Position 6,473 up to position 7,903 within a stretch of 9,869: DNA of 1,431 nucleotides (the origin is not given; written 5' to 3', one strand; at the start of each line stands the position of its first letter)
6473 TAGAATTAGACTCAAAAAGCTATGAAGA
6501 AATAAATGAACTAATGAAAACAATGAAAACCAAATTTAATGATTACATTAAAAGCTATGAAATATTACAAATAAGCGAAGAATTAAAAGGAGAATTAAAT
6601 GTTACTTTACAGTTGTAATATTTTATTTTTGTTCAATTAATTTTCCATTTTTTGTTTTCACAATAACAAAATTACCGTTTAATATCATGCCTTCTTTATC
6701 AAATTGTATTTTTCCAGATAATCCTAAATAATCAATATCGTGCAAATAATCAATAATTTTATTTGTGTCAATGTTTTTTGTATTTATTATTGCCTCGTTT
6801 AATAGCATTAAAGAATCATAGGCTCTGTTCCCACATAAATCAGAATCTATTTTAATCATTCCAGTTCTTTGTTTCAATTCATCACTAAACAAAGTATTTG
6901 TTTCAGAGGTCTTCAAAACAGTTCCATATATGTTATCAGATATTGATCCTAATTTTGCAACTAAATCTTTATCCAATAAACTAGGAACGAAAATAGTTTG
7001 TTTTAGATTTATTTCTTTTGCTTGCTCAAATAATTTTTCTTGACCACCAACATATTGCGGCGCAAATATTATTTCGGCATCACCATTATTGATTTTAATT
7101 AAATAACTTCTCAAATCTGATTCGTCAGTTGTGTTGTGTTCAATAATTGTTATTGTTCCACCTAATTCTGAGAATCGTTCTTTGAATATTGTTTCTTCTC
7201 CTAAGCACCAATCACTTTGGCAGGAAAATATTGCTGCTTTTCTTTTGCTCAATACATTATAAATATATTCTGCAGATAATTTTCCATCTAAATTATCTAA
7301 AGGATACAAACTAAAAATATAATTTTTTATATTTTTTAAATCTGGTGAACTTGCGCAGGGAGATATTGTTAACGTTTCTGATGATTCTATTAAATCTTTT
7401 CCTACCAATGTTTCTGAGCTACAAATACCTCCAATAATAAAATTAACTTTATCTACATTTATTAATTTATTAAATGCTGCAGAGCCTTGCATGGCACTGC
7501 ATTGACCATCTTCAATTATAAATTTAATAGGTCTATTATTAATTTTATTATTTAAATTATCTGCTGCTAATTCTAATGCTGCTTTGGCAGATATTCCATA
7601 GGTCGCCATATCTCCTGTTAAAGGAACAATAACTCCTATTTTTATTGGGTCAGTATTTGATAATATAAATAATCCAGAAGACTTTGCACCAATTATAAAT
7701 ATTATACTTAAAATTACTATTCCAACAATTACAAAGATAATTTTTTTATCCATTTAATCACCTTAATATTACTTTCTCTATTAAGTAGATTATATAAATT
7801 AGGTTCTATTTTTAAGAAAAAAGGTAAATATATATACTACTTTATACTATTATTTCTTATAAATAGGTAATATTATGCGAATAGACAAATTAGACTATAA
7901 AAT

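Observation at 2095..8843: Three tandem ~2.2-kb cassettes, each pairing a membrane-anchored LivK-type binding protein with its own divergent double-Lrp regulator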

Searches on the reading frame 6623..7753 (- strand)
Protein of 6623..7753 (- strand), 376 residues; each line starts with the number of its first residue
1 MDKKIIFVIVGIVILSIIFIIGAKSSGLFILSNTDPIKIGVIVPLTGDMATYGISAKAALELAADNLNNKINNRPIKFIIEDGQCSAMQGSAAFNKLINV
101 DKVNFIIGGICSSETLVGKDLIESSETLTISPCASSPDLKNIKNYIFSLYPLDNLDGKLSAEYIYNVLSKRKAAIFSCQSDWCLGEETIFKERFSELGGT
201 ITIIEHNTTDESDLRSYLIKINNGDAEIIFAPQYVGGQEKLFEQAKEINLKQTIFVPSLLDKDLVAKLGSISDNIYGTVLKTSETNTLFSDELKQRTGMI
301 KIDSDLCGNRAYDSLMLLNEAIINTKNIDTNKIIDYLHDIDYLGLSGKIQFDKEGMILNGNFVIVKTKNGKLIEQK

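Call 3: search_protein_families(library=pfam, proteins=[window:6623-7753:-], max_evalue=0.01)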
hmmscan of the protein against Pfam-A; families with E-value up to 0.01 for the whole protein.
window:6623-7753:- (376 aa): 3 families
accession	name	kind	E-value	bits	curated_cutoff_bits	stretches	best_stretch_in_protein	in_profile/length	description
PF13458.12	Peripla_BP_6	-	1.2e-40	140.7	31.7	1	36-370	1-342/343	Periplasmic binding protein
PF01094.35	ANF_receptor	-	1.4e-22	80.7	25.4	1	57-368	3-351/353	Receptor family ligand binding region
PF13433.12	Peripla_BP_5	-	7.7e-14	52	27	1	37-358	1-327/363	Periplasmic binding protein domain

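Call 4: search_protein_families(library=ncbifam, proteins=[window:6623-7753:-], max_evalue=0.01)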
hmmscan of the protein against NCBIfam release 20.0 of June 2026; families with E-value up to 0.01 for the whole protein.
window:6623-7753:- (376 aa): 3 families
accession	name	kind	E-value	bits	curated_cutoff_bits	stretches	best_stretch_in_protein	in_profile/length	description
NF011933.0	PRK15404.1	subfamily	2.8e-32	112.2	477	1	31-366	21-359/370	high-affinity branched-chain amino acid ABC transporter substrate-binding protein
TIGR03407.1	urea_ABC_UrtA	exception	9.5e-13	47.8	492.75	1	37-369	1-341/361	urea ABC transporter substrate-binding protein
TIGR03669.1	urea_ABC_arch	equivalog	1.4e-07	30.9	494.8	1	37-367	1-336/375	urea ABC transporter substrate-binding protein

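Call 19: find_homologous_proteins(query=window:6623-7753:-)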
Query window:6623-7753:- (376 aa): 282 proteins with E <= 0.001 among 4856 candidates; the best 120 are listed.
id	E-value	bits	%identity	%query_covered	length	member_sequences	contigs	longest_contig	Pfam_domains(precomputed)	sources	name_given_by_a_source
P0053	3.1e-175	601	100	74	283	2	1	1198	PF01094.35,PF13458.13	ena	-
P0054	8.0e-126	438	58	93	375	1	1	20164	PF01094.35,PF13433.13,PF13458.13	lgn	-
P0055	5.7e-104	366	46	94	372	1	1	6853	PF01094.35,PF13433.13,PF13458.13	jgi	-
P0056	3.1e-92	328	42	99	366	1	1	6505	PF01094.35,PF13433.13,PF13458.13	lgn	-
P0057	1.6e-87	312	45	92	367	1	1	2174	PF01094.35,PF13433.13,PF13458.13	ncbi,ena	-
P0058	1.1e-67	247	38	90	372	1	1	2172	PF01094.35,PF13433.13,PF13458.13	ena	-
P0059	2.9e-64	236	38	91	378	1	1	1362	PF01094.35,PF13433.13,PF13458.13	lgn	-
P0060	3.3e-63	232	38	91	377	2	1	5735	PF01094.35,PF13433.13,PF13458.13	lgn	-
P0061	4.5e-63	232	39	91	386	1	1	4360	PF01094.35,PF13433.13,PF13458.13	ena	-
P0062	5.9e-63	231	39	91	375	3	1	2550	PF01094.35,PF13433.13,PF13458.13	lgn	-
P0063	7.8e-63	231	38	92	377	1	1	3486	PF01094.35,PF13433.13,PF13458.13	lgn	-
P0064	8.7e-63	231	37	93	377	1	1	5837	PF01094.35,PF13433.13,PF13458.13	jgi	-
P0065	1.3e-62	230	37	90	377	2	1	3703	PF01094.35,PF13433.13,PF13458.13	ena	-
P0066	2.3e-62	229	38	91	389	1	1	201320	PF01094.35,PF13433.13,PF13458.13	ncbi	ncbi:MAG: ABC transporter substrate-binding protein [archaeon]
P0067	5.0e-62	228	36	97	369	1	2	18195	PF01094.35,PF13433.13,PF13458.13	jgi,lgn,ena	-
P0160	7.0e-46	175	33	94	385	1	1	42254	PF01094.35,PF13433.13,PF13458.13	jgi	jgi:branched-chain amino acid transport system substrate-binding protein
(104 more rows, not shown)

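Call 33: find_related_loci(query=A7, collection=metagenome_contigs, flank=5000)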
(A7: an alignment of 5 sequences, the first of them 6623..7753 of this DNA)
Query A7 (376 aa) in metagenome_contigs; peptide patterns used: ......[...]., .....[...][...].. (x = any residue, [..] = any of these).
600 stretches matched a pattern (row limit reached: there are more); 309 encode a relative of the query (tblastn E <= 1e-3); the best 80 are kept; 80 distinct loci.
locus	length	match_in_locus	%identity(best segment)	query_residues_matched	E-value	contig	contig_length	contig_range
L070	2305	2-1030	34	35-376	3e-60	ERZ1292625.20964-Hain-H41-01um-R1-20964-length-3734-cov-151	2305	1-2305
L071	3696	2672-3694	33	32-373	1e-57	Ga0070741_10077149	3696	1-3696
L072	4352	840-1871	35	34-376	4e-57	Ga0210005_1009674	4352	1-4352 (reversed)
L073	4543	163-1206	34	23-376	3e-54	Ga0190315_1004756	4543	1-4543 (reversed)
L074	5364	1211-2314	30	1-374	3e-50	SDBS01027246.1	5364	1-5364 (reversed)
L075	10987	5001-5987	36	32-355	8e-50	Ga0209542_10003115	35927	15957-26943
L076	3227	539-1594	33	32-368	9e-49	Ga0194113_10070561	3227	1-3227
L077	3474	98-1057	34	37-357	8e-46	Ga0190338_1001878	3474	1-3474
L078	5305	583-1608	32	37-374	1e-44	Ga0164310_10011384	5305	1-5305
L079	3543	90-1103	34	37-373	4e-44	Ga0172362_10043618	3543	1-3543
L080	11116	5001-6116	32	3-373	1e-43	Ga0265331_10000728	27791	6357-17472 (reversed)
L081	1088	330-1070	38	14-254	5e-46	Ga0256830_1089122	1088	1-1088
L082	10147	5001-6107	26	8-373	2e-43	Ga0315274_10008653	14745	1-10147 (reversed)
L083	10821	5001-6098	31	15-368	6e-43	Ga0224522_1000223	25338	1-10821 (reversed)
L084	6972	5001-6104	35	8-374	7e-68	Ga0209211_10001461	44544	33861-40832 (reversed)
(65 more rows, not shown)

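Call 62: find_encoding_contigs(protein=P0160, flank=6000, max_places=2)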
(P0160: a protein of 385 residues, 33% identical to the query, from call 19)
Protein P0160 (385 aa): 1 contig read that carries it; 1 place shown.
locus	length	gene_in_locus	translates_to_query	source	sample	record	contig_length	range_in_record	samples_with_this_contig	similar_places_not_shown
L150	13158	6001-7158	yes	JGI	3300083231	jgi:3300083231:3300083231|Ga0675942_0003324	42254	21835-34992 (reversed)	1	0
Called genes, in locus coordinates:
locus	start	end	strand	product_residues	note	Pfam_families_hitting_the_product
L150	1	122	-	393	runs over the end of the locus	-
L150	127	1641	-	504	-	PF13541:ChlI, PF00158:Sigma54_activat (faint), PF01078:Mg_chelatase, PF05496:RuvB_N (faint), PF07728:AAA_5 (faint), PF00493:MCM (weak), PF13335:Mg_chelatase_C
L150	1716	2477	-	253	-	PF01978:TrmB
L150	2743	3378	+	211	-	-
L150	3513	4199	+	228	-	-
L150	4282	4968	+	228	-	-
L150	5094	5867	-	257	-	PF01978:TrmB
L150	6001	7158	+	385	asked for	PF13433:Peripla_BP_5, PF13458:Peripla_BP_6, PF01094:ANF_receptor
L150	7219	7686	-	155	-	PF01252:Peptidase_A8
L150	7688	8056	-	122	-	PF01258:zf-dskA_traR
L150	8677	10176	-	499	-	-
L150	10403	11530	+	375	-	-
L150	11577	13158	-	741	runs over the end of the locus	PF01138:RNase_PH, PF03725:RNase_PH_C, PF01138:RNase_PH, PF00013:KH_1 (weak), PF00575:S1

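Call 63: find_encoding_contigs(protein=P0056, flank=6000, max_places=2)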
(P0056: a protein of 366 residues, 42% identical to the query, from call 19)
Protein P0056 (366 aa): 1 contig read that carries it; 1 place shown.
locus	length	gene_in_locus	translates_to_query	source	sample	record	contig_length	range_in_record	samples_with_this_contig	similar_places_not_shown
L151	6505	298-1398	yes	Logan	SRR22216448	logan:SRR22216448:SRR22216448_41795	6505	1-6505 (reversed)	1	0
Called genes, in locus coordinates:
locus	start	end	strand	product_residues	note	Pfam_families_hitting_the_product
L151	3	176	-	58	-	?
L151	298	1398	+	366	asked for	PF13433:Peripla_BP_5, PF13458:Peripla_BP_6, PF01094:ANF_receptor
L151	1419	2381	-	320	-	PF13404:HTH_AsnC-type, PF13412:HTH_24, PF13404:HTH_AsnC-type (weak), PF13412:HTH_24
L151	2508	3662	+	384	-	PF13433:Peripla_BP_5, PF13458:Peripla_BP_6, PF01094:ANF_receptor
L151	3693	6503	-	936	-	?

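Call 78: search_protein_families(library=padloc, proteins=[window:6623-7753:-], max_evalue=0.001)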
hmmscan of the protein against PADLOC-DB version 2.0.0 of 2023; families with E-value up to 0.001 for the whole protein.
window:6623-7753:- (376 aa): 0 families
